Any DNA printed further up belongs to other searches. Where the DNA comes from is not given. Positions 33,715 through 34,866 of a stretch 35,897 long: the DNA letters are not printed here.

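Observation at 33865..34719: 284-aa [FeFe]-hydrogenase-like gene overlapping the oxidoreductase beta gene, with the proton-relay Cys position replaced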

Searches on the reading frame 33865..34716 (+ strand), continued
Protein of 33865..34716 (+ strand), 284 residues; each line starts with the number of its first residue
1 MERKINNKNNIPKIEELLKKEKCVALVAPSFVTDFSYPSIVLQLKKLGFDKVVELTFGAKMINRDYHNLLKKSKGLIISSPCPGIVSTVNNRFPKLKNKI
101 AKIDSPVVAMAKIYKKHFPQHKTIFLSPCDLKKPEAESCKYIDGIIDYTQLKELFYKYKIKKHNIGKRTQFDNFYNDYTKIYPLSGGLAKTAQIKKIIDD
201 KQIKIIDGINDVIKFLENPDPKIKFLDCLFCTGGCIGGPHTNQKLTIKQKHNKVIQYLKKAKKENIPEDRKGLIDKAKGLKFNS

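Call 18: find_related_loci(query=A1, collection=genome_contigs, flank=8000)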
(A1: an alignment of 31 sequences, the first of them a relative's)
Query A1 (284 aa) in genome_contigs; peptide patterns used: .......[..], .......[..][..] (x = any residue, [..] = any of these).
273 stretches matched a pattern; 227 encode a relative of the query (tblastn E <= 1e-3); the best 80 are kept; 80 distinct loci.
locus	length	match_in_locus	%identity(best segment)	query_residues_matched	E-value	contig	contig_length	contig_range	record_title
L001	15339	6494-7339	78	1-284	3e-147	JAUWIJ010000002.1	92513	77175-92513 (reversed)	MAG: archaeon isolate CSMAG_2291 CSMAG_2291_k127_623738_length_92513_cov_61.0049, whole genome shotgun sequence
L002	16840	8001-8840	68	8-283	5e-128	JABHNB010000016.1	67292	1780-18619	MAG: archaeon isolate SI037S2_bin81 k141_365095, whole genome shotgun sequence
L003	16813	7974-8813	71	8-283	5e-128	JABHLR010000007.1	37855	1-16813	MAG: archaeon isolate SI037S2_bin49 k141_936921, whole genome shotgun sequence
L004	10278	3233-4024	68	20-284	5e-120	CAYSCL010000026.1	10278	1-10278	MAG TPA_asm: Candidatus Woesearchaeota archaeon isolate binchicken_co42_199 genome assembly, contig: NODE_10843_length_1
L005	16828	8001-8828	67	8-284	2e-117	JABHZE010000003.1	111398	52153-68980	MAG: archaeon isolate SI047_bin76 k141_768833, whole genome shotgun sequence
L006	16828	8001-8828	65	7-283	7e-117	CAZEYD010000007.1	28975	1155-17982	MAG TPA_asm: Candidatus Woesearchaeota archaeon isolate binchicken_co47_27 genome assembly, contig: NODE_1017_length_289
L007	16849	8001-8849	66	1-282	7e-115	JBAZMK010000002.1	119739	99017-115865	MAG: Candidatus Pacearchaeota archaeon isolate SO_2017_LW4_40 scaffold_483_c1_LW137-91_2017, whole genome shotgun sequen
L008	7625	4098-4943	63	2-282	9e-115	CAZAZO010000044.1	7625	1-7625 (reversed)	MAG TPA_asm: Candidatus Woesearchaeota archaeon isolate binchicken_co65_98 genome assembly, contig: NODE_35598_length_76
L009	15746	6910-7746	64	4-283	1e-113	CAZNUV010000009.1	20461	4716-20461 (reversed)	MAG TPA_asm: Candidatus Woesearchaeota archaeon isolate SRP178699_co1_41 genome assembly, contig: NODE_3140_length_20461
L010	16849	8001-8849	62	1-284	1e-113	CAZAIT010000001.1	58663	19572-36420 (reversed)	MAG TPA_asm: Candidatus Woesearchaeota archaeon isolate binchicken_co181_108 genome assembly, contig: NODE_540_length_58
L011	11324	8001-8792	65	20-284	6e-113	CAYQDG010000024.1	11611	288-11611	MAG TPA_asm: Candidatus Woesearchaeota archaeon isolate binchicken_co13_305 genome assembly, contig: NODE_8765_length_11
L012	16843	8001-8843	62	4-283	8e-113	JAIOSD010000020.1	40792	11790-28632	MAG: archaeon isolate SMBSF35 bin_108_k127_697104, whole genome shotgun sequence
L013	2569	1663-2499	64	1-284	5e-117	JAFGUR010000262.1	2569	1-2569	MAG: Fusobacteriaceae bacterium isolate ZodW_maxbin.210 k87_21107286, whole genome shotgun sequence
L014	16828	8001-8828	62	9-284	1e-110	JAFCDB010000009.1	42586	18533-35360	Candidatus Pacearchaeota archaeon isolate Meg19_1012_Bin_278 Meg19_1012_Bin_278_scaffold_5752, whole genome shotgun sequ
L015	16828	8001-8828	65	7-283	2e-110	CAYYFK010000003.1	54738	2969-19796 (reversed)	MAG TPA_asm: Candidatus Woesearchaeota archaeon isolate binchicken_co97_250 genome assembly, contig: NODE_2241_length_54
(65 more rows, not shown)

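Call 32: predict_structure(alignment_id=A1)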
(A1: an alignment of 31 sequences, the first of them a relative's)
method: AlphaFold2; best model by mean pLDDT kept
length: 284 residues; sequences in the alignment: 31
mean_pLDDT: 78.7   pTM: 0.71
mean pLDDT of the five models: 78.7, 77.8, 75.5, 74.8, 73.6
residues with pLDDT >= 90: 97; 70-90: 105; 50-70: 66; < 50: 16
segments of 3 or more residues with pLDDT < 50: 1-4, 282-284
pLDDT, mean of each block of 10 residues (from residue 1): 64 96 86 72 94 70 73 89 85 92 81 87 87 84 92 95 75 60 67 86 91 95 91 61 60 68 59 57 45
secondary structure, 60 per line:
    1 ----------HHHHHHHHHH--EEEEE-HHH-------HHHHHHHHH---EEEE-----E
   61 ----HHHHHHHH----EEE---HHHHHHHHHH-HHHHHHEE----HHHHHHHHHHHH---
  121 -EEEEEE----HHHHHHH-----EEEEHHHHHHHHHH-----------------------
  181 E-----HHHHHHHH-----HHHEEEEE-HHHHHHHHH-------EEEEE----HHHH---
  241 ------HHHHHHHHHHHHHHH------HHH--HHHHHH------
elements in order: H11-20 E23-27 H39-47 E51-54 H65-72 E77-79 H83-92 H94-99 H106-117 E122-127 H132-138 E144-147 H148-157 H187-194 E203-207 H209-217 E225-229 H234-237 H247-261 H273-278

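Call 37: fold_search(model_id=the predicted structure, library=pdb)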
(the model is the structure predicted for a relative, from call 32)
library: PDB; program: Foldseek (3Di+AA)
matches with E <= 10: 1129; with E <= 0.001: 70
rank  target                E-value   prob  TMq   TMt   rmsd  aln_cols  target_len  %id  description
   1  6gly_B                1.3e-12  1.00  0.61  0.33   5.2       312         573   21  [FeFe]-hydrogenase CpI from Clostridium pasteurianum, variant C299A (released 2018-11-07)
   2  8a6t_A                1.6e-12  1.00  0.62  0.34   7.2       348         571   20  Cryo-EM structure of the electron bifurcating Fe-Fe hydrogenase HydABC complex from Thermoanaerobacter kivui in the re (released 2023-02-15)
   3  8cjy_B                1.8e-12  1.00  0.64  0.35   7.4       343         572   21  [FeFe]-hydrogenase CpI from Clostridium pasteurianum, variant S357T (released 2023-10-25)
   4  6yf4_A                2.0e-12  1.00  0.61  0.33   5.3       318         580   21  [FeFe]-hydrogenase I from Clostridium pasteurianum (CpI), variant E279D (released 2020-09-02)
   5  9rjq_A                2.3e-12  1.00  0.63  0.34   7.3       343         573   21  [FeFe]-hydrogenase CpI from Clostridium pasteurianum, variant Q195L (released 2026-03-04)
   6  6glz_B                2.4e-12  1.00  0.61  0.33   7.8       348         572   21  [FeFe]-hydrogenase CpI from Clostridium pasteurianum, variant C299D (released 2018-11-07)
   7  6nac                  3.4e-12  1.00  0.62  0.33   5.1       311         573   22  Crystal structure of [FeFe]-hydrogenase I (CpI) solved with single pulse free electron laser data (released 2019-12-11)
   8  9rjo_A                3.6e-12  1.00  0.64  0.34   7.2       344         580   21  [FeFe]-hydrogenase CpI from Clostridium pasteurianum, variant N160L-Q195L (released 2026-03-04)
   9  7p8n_a                4.1e-12  1.00  0.61  0.30   5.5       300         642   22  TmHydABC- T. maritima hydrogenase with bridge closed (released 2022-09-14)
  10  8pvm_A                4.9e-12  1.00  0.63  0.34   7.4       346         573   21  formaldehyde-inhibited [FeFe]-hydrogenase CpI from Clostridium pasteurianum, variant C299D (released 2023-11-29)
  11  6yf4_B                5.6e-12  1.00  0.63  0.34   4.8       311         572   21  [FeFe]-hydrogenase I from Clostridium pasteurianum (CpI), variant E279D (released 2020-09-02)
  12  7qhf_A                8.3e-12  1.00  0.63  0.34   7.5       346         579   20  [FeFe]-hydrogenase I from Clostridium pasteurianum (CpI), variant G302S (released 2023-09-27)
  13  5byq_B                1.0e-11  1.00  0.64  0.34   4.8       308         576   21  Semisynthetic [FeFe]-hydrogenase CpI with oxodithiolato-bridged [2Fe] cofactor (released 2015-11-11)
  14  5byr_A                1.0e-11  1.00  0.64  0.35   6.5       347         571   21  Semisynthetic [FeFe]-hydrogenase CpI with propane-dithiolato-bridged [2Fe] cofactor (released 2015-11-11)
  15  6gm3_A                1.1e-11  1.00  0.61  0.33   5.3       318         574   21  [FeFe]-hydrogenase CpI from Clostridium pasteurianum, variant R286A (released 2018-11-07)
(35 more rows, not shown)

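Call 39: search_protein_representatives(protein=window:33865-34716:+)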
Query: 284 residues. Proteins with E-value up to 0.001 (for the whole library): 1852; up to 1e-10: 917; up to 1e-30: 41. The best 150 are listed.
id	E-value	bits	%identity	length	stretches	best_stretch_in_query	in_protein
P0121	1.2e-79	283.9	51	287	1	8-283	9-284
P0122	4.0e-67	242.8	48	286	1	12-283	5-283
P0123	1.4e-65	237.7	43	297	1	9-282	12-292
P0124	1.1e-62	228.2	44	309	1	10-284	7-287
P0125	2.4e-61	223.9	46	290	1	14-282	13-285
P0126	8.2e-61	222.1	45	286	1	11-283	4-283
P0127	5.6e-56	206.2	39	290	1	9-283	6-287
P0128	1.1e-50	188.9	41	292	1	10-280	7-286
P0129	1.7e-50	188.3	43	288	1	14-258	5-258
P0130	1.2e-49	185.5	44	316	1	20-283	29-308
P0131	2.2e-49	184.6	40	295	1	14-281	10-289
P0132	1.1e-48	182.4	41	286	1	14-282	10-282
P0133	5.5e-48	180.0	49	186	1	102-283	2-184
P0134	1.6e-46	175.2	54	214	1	14-160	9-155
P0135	3.4e-46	174.1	36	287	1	20-267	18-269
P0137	1.7e-44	168.6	38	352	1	12-271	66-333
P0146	1.1e-34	136.4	38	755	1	14-260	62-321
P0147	1.8e-34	135.6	36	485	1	20-260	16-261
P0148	9.9e-34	133.2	38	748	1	19-268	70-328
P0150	1.7e-33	132.5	31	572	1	8-262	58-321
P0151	3.8e-33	131.3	36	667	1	10-260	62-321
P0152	5.0e-33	130.9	31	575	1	10-272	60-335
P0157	2.3e-31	125.5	33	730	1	11-268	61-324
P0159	3.7e-31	124.8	36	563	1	9-257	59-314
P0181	3.4e-28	115.1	34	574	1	15-260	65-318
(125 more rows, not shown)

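Call 41: list_cluster_members(proteins=[P0121, P0122, P0123, P0124, P0125, P0126, P0127, P0128, P0129, P0131])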
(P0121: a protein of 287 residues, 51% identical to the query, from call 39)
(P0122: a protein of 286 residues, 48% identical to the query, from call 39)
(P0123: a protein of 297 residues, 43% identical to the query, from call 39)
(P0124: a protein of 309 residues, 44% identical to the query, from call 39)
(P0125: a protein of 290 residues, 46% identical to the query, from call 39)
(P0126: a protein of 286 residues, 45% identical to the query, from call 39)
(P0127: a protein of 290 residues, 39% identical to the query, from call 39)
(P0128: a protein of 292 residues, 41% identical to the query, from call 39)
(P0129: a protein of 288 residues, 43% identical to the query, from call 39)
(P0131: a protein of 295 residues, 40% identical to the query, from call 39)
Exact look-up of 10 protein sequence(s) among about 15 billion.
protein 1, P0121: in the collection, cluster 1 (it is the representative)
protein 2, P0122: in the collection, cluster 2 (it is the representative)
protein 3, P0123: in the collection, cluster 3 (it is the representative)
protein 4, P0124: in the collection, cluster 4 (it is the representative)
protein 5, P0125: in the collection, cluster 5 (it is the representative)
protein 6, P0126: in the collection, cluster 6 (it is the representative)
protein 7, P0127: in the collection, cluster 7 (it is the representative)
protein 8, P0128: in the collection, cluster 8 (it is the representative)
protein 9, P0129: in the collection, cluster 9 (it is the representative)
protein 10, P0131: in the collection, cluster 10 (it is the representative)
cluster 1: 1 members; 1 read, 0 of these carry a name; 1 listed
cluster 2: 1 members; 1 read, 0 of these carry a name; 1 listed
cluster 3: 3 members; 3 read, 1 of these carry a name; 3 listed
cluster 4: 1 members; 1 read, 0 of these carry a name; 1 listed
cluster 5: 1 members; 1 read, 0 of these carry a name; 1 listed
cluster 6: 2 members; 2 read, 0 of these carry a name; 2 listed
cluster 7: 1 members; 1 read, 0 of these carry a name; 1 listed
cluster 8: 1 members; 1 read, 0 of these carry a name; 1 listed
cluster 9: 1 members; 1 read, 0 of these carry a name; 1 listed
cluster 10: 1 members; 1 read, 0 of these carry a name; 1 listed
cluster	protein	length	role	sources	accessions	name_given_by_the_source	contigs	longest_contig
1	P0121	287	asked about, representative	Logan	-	-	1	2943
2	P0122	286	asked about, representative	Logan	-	-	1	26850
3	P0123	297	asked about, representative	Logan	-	-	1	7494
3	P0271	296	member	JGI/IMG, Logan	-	iron only hydrogenase large subunit-like protein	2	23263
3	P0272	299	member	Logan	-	-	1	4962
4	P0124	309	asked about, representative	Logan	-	-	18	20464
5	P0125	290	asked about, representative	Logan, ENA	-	-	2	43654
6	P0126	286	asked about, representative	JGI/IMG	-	-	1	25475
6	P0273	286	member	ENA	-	-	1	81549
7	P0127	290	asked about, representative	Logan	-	-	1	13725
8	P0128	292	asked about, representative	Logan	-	-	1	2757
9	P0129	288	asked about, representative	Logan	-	-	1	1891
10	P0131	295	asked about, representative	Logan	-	-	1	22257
